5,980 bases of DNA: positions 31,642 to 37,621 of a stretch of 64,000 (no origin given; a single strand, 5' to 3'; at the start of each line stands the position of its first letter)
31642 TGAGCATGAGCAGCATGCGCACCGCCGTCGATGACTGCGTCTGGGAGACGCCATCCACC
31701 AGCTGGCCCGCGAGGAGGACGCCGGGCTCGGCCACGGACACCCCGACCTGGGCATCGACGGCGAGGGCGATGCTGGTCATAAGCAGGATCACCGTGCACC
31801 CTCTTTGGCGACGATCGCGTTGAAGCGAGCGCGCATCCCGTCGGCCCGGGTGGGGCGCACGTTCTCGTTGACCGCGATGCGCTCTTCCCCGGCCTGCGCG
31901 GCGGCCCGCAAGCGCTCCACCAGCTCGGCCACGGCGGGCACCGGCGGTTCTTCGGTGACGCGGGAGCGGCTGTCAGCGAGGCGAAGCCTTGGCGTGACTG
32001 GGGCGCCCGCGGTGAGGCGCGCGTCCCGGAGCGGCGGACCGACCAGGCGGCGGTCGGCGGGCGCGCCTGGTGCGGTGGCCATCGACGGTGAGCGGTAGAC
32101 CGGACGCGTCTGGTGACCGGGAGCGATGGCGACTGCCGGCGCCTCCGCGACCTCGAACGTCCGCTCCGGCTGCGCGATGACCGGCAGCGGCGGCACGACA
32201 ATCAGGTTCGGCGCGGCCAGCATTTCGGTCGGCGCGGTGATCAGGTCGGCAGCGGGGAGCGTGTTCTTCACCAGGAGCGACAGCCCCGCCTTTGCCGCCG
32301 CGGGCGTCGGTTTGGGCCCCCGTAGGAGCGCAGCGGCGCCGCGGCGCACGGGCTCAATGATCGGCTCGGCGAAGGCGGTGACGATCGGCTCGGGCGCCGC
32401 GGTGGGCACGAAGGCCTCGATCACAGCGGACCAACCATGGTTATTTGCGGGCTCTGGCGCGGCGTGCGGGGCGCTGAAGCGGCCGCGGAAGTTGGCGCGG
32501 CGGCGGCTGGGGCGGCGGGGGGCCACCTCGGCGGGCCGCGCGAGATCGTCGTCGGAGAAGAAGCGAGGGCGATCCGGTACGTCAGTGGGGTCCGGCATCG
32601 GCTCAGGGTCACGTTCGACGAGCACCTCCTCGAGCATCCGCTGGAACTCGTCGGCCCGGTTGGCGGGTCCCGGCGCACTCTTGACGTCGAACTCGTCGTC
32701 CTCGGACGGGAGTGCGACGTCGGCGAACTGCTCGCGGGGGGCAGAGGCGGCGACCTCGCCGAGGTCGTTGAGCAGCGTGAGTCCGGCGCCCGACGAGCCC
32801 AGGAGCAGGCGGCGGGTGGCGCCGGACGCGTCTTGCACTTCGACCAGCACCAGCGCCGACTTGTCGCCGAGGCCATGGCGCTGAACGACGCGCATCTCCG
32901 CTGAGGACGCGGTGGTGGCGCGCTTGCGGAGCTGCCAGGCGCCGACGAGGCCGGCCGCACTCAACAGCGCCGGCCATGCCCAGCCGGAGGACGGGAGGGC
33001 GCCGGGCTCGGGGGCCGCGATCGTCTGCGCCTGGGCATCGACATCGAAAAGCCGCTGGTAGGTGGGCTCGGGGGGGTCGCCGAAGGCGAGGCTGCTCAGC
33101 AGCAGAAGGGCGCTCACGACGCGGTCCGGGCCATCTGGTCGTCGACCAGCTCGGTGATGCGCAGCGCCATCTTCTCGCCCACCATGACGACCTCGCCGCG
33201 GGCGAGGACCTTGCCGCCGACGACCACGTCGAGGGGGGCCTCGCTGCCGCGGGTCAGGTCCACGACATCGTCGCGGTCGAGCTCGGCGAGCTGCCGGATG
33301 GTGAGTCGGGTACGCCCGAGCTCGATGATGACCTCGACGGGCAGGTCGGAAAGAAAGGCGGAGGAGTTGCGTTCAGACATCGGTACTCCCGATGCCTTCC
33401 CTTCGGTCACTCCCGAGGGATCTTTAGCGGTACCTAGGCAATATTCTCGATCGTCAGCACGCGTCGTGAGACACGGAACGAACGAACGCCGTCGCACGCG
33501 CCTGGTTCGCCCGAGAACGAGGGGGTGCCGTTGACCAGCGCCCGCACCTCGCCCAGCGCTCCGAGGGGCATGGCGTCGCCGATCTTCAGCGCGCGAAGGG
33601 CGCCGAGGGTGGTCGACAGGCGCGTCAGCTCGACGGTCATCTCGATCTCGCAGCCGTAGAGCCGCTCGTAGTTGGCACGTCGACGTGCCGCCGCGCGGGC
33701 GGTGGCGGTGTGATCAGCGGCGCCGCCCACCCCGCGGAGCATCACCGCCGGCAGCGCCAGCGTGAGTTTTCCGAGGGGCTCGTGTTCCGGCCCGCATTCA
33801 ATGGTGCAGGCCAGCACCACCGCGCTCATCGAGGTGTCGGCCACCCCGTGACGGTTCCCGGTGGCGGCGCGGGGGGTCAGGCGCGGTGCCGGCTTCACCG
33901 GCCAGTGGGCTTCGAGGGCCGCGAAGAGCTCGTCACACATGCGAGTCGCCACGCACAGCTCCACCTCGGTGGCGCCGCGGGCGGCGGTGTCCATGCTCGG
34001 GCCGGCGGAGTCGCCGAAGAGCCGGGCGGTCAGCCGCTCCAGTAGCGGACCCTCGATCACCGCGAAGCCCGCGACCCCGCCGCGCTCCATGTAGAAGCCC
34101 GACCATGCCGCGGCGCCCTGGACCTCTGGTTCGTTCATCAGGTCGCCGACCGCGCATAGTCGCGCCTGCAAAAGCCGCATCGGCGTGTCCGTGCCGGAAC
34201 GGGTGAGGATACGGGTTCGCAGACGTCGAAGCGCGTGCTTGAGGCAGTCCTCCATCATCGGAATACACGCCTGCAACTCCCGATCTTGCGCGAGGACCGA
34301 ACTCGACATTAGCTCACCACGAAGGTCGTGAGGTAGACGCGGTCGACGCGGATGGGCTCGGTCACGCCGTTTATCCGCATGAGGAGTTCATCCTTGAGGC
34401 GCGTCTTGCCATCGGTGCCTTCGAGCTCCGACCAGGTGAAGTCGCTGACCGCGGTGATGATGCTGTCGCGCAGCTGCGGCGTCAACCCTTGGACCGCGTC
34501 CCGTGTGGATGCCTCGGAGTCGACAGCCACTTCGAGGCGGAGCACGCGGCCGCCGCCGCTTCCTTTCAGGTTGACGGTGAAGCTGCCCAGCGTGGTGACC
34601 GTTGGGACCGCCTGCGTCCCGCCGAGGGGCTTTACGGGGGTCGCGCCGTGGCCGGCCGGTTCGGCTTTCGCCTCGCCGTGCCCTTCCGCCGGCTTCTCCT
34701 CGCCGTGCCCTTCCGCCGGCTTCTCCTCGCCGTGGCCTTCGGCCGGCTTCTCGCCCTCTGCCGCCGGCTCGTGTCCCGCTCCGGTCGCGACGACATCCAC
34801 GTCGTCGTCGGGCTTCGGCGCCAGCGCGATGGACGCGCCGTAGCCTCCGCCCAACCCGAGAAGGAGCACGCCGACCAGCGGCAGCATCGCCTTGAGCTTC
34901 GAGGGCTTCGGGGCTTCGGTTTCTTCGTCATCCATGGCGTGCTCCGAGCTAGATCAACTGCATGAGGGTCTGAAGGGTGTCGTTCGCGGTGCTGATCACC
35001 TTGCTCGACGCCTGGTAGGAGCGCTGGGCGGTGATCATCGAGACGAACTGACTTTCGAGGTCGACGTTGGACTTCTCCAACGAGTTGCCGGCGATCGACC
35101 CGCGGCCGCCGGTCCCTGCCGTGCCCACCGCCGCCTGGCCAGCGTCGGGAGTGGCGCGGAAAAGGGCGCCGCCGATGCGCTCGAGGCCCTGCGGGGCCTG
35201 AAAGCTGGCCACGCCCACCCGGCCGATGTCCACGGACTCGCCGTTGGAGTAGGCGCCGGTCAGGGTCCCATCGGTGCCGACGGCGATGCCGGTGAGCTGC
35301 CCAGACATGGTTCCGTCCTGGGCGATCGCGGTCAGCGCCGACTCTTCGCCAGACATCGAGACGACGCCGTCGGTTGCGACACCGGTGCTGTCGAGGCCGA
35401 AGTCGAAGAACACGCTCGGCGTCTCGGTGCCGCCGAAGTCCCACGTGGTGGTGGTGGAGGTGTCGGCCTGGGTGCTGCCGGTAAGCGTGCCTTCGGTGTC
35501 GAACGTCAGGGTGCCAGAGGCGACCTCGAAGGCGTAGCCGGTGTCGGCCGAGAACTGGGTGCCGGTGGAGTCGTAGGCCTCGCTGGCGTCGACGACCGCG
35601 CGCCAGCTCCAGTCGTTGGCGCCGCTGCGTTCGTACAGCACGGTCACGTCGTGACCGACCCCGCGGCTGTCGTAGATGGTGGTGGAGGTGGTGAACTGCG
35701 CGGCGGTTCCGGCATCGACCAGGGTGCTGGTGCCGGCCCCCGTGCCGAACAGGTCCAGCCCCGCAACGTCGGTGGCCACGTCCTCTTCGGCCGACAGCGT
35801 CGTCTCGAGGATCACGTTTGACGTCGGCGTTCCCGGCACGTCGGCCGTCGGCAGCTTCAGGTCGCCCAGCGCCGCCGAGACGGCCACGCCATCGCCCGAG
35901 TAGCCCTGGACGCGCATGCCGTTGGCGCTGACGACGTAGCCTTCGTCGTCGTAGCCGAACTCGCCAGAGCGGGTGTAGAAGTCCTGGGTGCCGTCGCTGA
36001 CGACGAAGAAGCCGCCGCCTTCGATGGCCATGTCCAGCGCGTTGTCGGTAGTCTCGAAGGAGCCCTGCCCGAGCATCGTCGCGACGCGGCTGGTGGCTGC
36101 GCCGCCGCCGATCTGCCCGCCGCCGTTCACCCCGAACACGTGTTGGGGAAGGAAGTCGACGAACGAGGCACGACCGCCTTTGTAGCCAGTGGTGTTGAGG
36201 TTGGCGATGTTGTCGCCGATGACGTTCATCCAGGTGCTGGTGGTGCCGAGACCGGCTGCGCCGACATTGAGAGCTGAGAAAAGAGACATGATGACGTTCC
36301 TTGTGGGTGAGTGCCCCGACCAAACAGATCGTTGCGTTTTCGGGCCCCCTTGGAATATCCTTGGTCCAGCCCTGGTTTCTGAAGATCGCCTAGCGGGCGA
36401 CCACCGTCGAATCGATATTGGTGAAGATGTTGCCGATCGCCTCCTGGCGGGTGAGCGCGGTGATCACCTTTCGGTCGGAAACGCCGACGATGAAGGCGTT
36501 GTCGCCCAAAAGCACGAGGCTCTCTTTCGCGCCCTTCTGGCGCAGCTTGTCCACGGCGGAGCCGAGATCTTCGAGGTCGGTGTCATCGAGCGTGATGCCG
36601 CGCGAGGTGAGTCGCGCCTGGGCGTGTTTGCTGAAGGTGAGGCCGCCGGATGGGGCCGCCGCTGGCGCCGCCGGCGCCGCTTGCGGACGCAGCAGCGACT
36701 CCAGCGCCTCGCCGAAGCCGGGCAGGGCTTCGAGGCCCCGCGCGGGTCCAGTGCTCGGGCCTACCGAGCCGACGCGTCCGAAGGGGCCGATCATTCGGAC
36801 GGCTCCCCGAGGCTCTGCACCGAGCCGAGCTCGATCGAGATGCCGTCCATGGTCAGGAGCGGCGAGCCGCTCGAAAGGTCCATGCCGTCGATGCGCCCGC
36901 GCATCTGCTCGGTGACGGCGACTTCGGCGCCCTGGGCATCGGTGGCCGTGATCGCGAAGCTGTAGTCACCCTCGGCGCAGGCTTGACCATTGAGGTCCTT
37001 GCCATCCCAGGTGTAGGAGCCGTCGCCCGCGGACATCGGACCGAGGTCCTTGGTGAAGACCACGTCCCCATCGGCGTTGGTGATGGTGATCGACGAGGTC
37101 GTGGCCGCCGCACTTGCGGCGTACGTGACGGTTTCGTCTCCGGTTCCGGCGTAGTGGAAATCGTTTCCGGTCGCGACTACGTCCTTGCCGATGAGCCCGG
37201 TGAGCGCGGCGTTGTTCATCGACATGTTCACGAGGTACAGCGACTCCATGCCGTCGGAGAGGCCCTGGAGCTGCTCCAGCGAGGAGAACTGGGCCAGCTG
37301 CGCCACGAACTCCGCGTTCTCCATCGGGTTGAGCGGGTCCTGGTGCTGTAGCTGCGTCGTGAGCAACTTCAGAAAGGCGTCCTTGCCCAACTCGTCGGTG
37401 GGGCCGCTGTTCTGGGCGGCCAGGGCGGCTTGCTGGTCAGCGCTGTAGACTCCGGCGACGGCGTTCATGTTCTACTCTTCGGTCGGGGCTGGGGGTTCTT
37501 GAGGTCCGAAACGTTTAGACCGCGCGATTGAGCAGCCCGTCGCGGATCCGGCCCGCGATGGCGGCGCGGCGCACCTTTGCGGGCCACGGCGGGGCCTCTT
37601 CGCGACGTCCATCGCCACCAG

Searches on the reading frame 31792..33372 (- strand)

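Call 20: search_protein_families(library=pfam, proteins=[window:31792-33372:-], max_evalue=0.00001)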
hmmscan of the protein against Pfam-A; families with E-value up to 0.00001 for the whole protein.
window:31792-33372:- (527 aa): 1 family
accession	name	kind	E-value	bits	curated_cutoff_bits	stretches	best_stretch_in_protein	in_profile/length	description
PF04347.18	FliO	-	6.8e-07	29.7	22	1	146-249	1-88/91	Flagellar biosynthesis protein, FliO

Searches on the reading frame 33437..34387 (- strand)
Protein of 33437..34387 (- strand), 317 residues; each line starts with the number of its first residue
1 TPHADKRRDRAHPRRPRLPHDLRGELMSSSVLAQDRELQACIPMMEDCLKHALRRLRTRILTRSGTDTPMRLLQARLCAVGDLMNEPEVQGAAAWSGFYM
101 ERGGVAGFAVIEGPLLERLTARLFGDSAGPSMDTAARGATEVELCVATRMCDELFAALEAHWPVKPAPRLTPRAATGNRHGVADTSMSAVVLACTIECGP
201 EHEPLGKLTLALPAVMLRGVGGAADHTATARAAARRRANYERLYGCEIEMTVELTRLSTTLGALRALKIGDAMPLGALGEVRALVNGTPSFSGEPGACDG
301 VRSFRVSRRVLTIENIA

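Call 20: search_protein_families(library=pfam, proteins=[window:33437-34387:-], max_evalue=0.00001)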
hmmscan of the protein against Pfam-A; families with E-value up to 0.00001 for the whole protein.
window:33437-34387:- (317 aa): 1 family
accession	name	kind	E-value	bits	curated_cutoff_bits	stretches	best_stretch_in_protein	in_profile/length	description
PF01052.25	FliMN_C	-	5.2e-11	42.8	23.8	1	242-309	2-71/73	Type III flagellar switch regulator (C-ring) FliN C-term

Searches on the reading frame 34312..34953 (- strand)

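Call 20: search_protein_families(library=pfam, proteins=[window:34312-34953:-], max_evalue=0.00001)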
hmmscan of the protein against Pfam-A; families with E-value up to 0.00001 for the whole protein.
window:34312-34953:- (214 aa): 1 family
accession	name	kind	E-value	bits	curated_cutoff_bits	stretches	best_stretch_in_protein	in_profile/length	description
PF03748.19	FliL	-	3.1e-18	66.6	24.6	1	121-213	3-102/103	Flagellar basal body-associated protein FliL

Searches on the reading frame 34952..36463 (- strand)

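Call 20: search_protein_families(library=pfam, proteins=[window:34952-36463:-], max_evalue=0.00001)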
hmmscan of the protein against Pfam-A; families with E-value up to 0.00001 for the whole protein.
window:34952-36463:- (504 aa): 4 families
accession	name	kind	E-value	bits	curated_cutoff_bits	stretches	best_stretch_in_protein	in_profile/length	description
PF06429.18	Flg_bbr_C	-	2.9e-16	59.1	23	1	461-503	4-46/46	Flagellar basal body rod FlgEFG protein C-terminal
PF07559.19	FlgE_D2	-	1.2e-12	48.9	22.7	1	254-384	19-141/142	Flagellar basal body protein FlaE D2 domain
PF22692.1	LlgE_F_G_D1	-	4.7e-11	43.1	27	1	146-201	1-44/64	Flagellar hook protein FlgE/F/G D1 domain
PF00460.25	Flg_bb_rod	-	7.2e-08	32.7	20.7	1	65-95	1-31/31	Flagella basal body rod protein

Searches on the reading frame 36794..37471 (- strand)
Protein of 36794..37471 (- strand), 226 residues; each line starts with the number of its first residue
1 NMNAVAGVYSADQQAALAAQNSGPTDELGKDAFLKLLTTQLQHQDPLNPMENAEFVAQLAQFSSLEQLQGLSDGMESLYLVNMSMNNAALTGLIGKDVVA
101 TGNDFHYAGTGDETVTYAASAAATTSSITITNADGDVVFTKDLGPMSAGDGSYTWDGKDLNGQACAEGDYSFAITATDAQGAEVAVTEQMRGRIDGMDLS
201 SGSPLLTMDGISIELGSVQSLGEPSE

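Call 20: search_protein_families(library=pfam, proteins=[window:36794-37471:-], max_evalue=0.00001)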
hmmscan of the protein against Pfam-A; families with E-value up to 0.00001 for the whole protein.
window:36794-37471:- (226 aa): 3 families
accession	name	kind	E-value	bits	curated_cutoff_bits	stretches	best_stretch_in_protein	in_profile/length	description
PF03963.19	FlgD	-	3.3e-24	85.3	27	1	13-77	11-75/75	Flagellar hook capping protein - N-terminal region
PF13860.13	FlgD_ig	-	4.2e-18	65.5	27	1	108-179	7-78/79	FlgD Ig-like domain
PF13861.12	FLgD_tudor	-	1.5e-07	32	26.9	1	91-219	7-58/58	FlgD Tudor-like domain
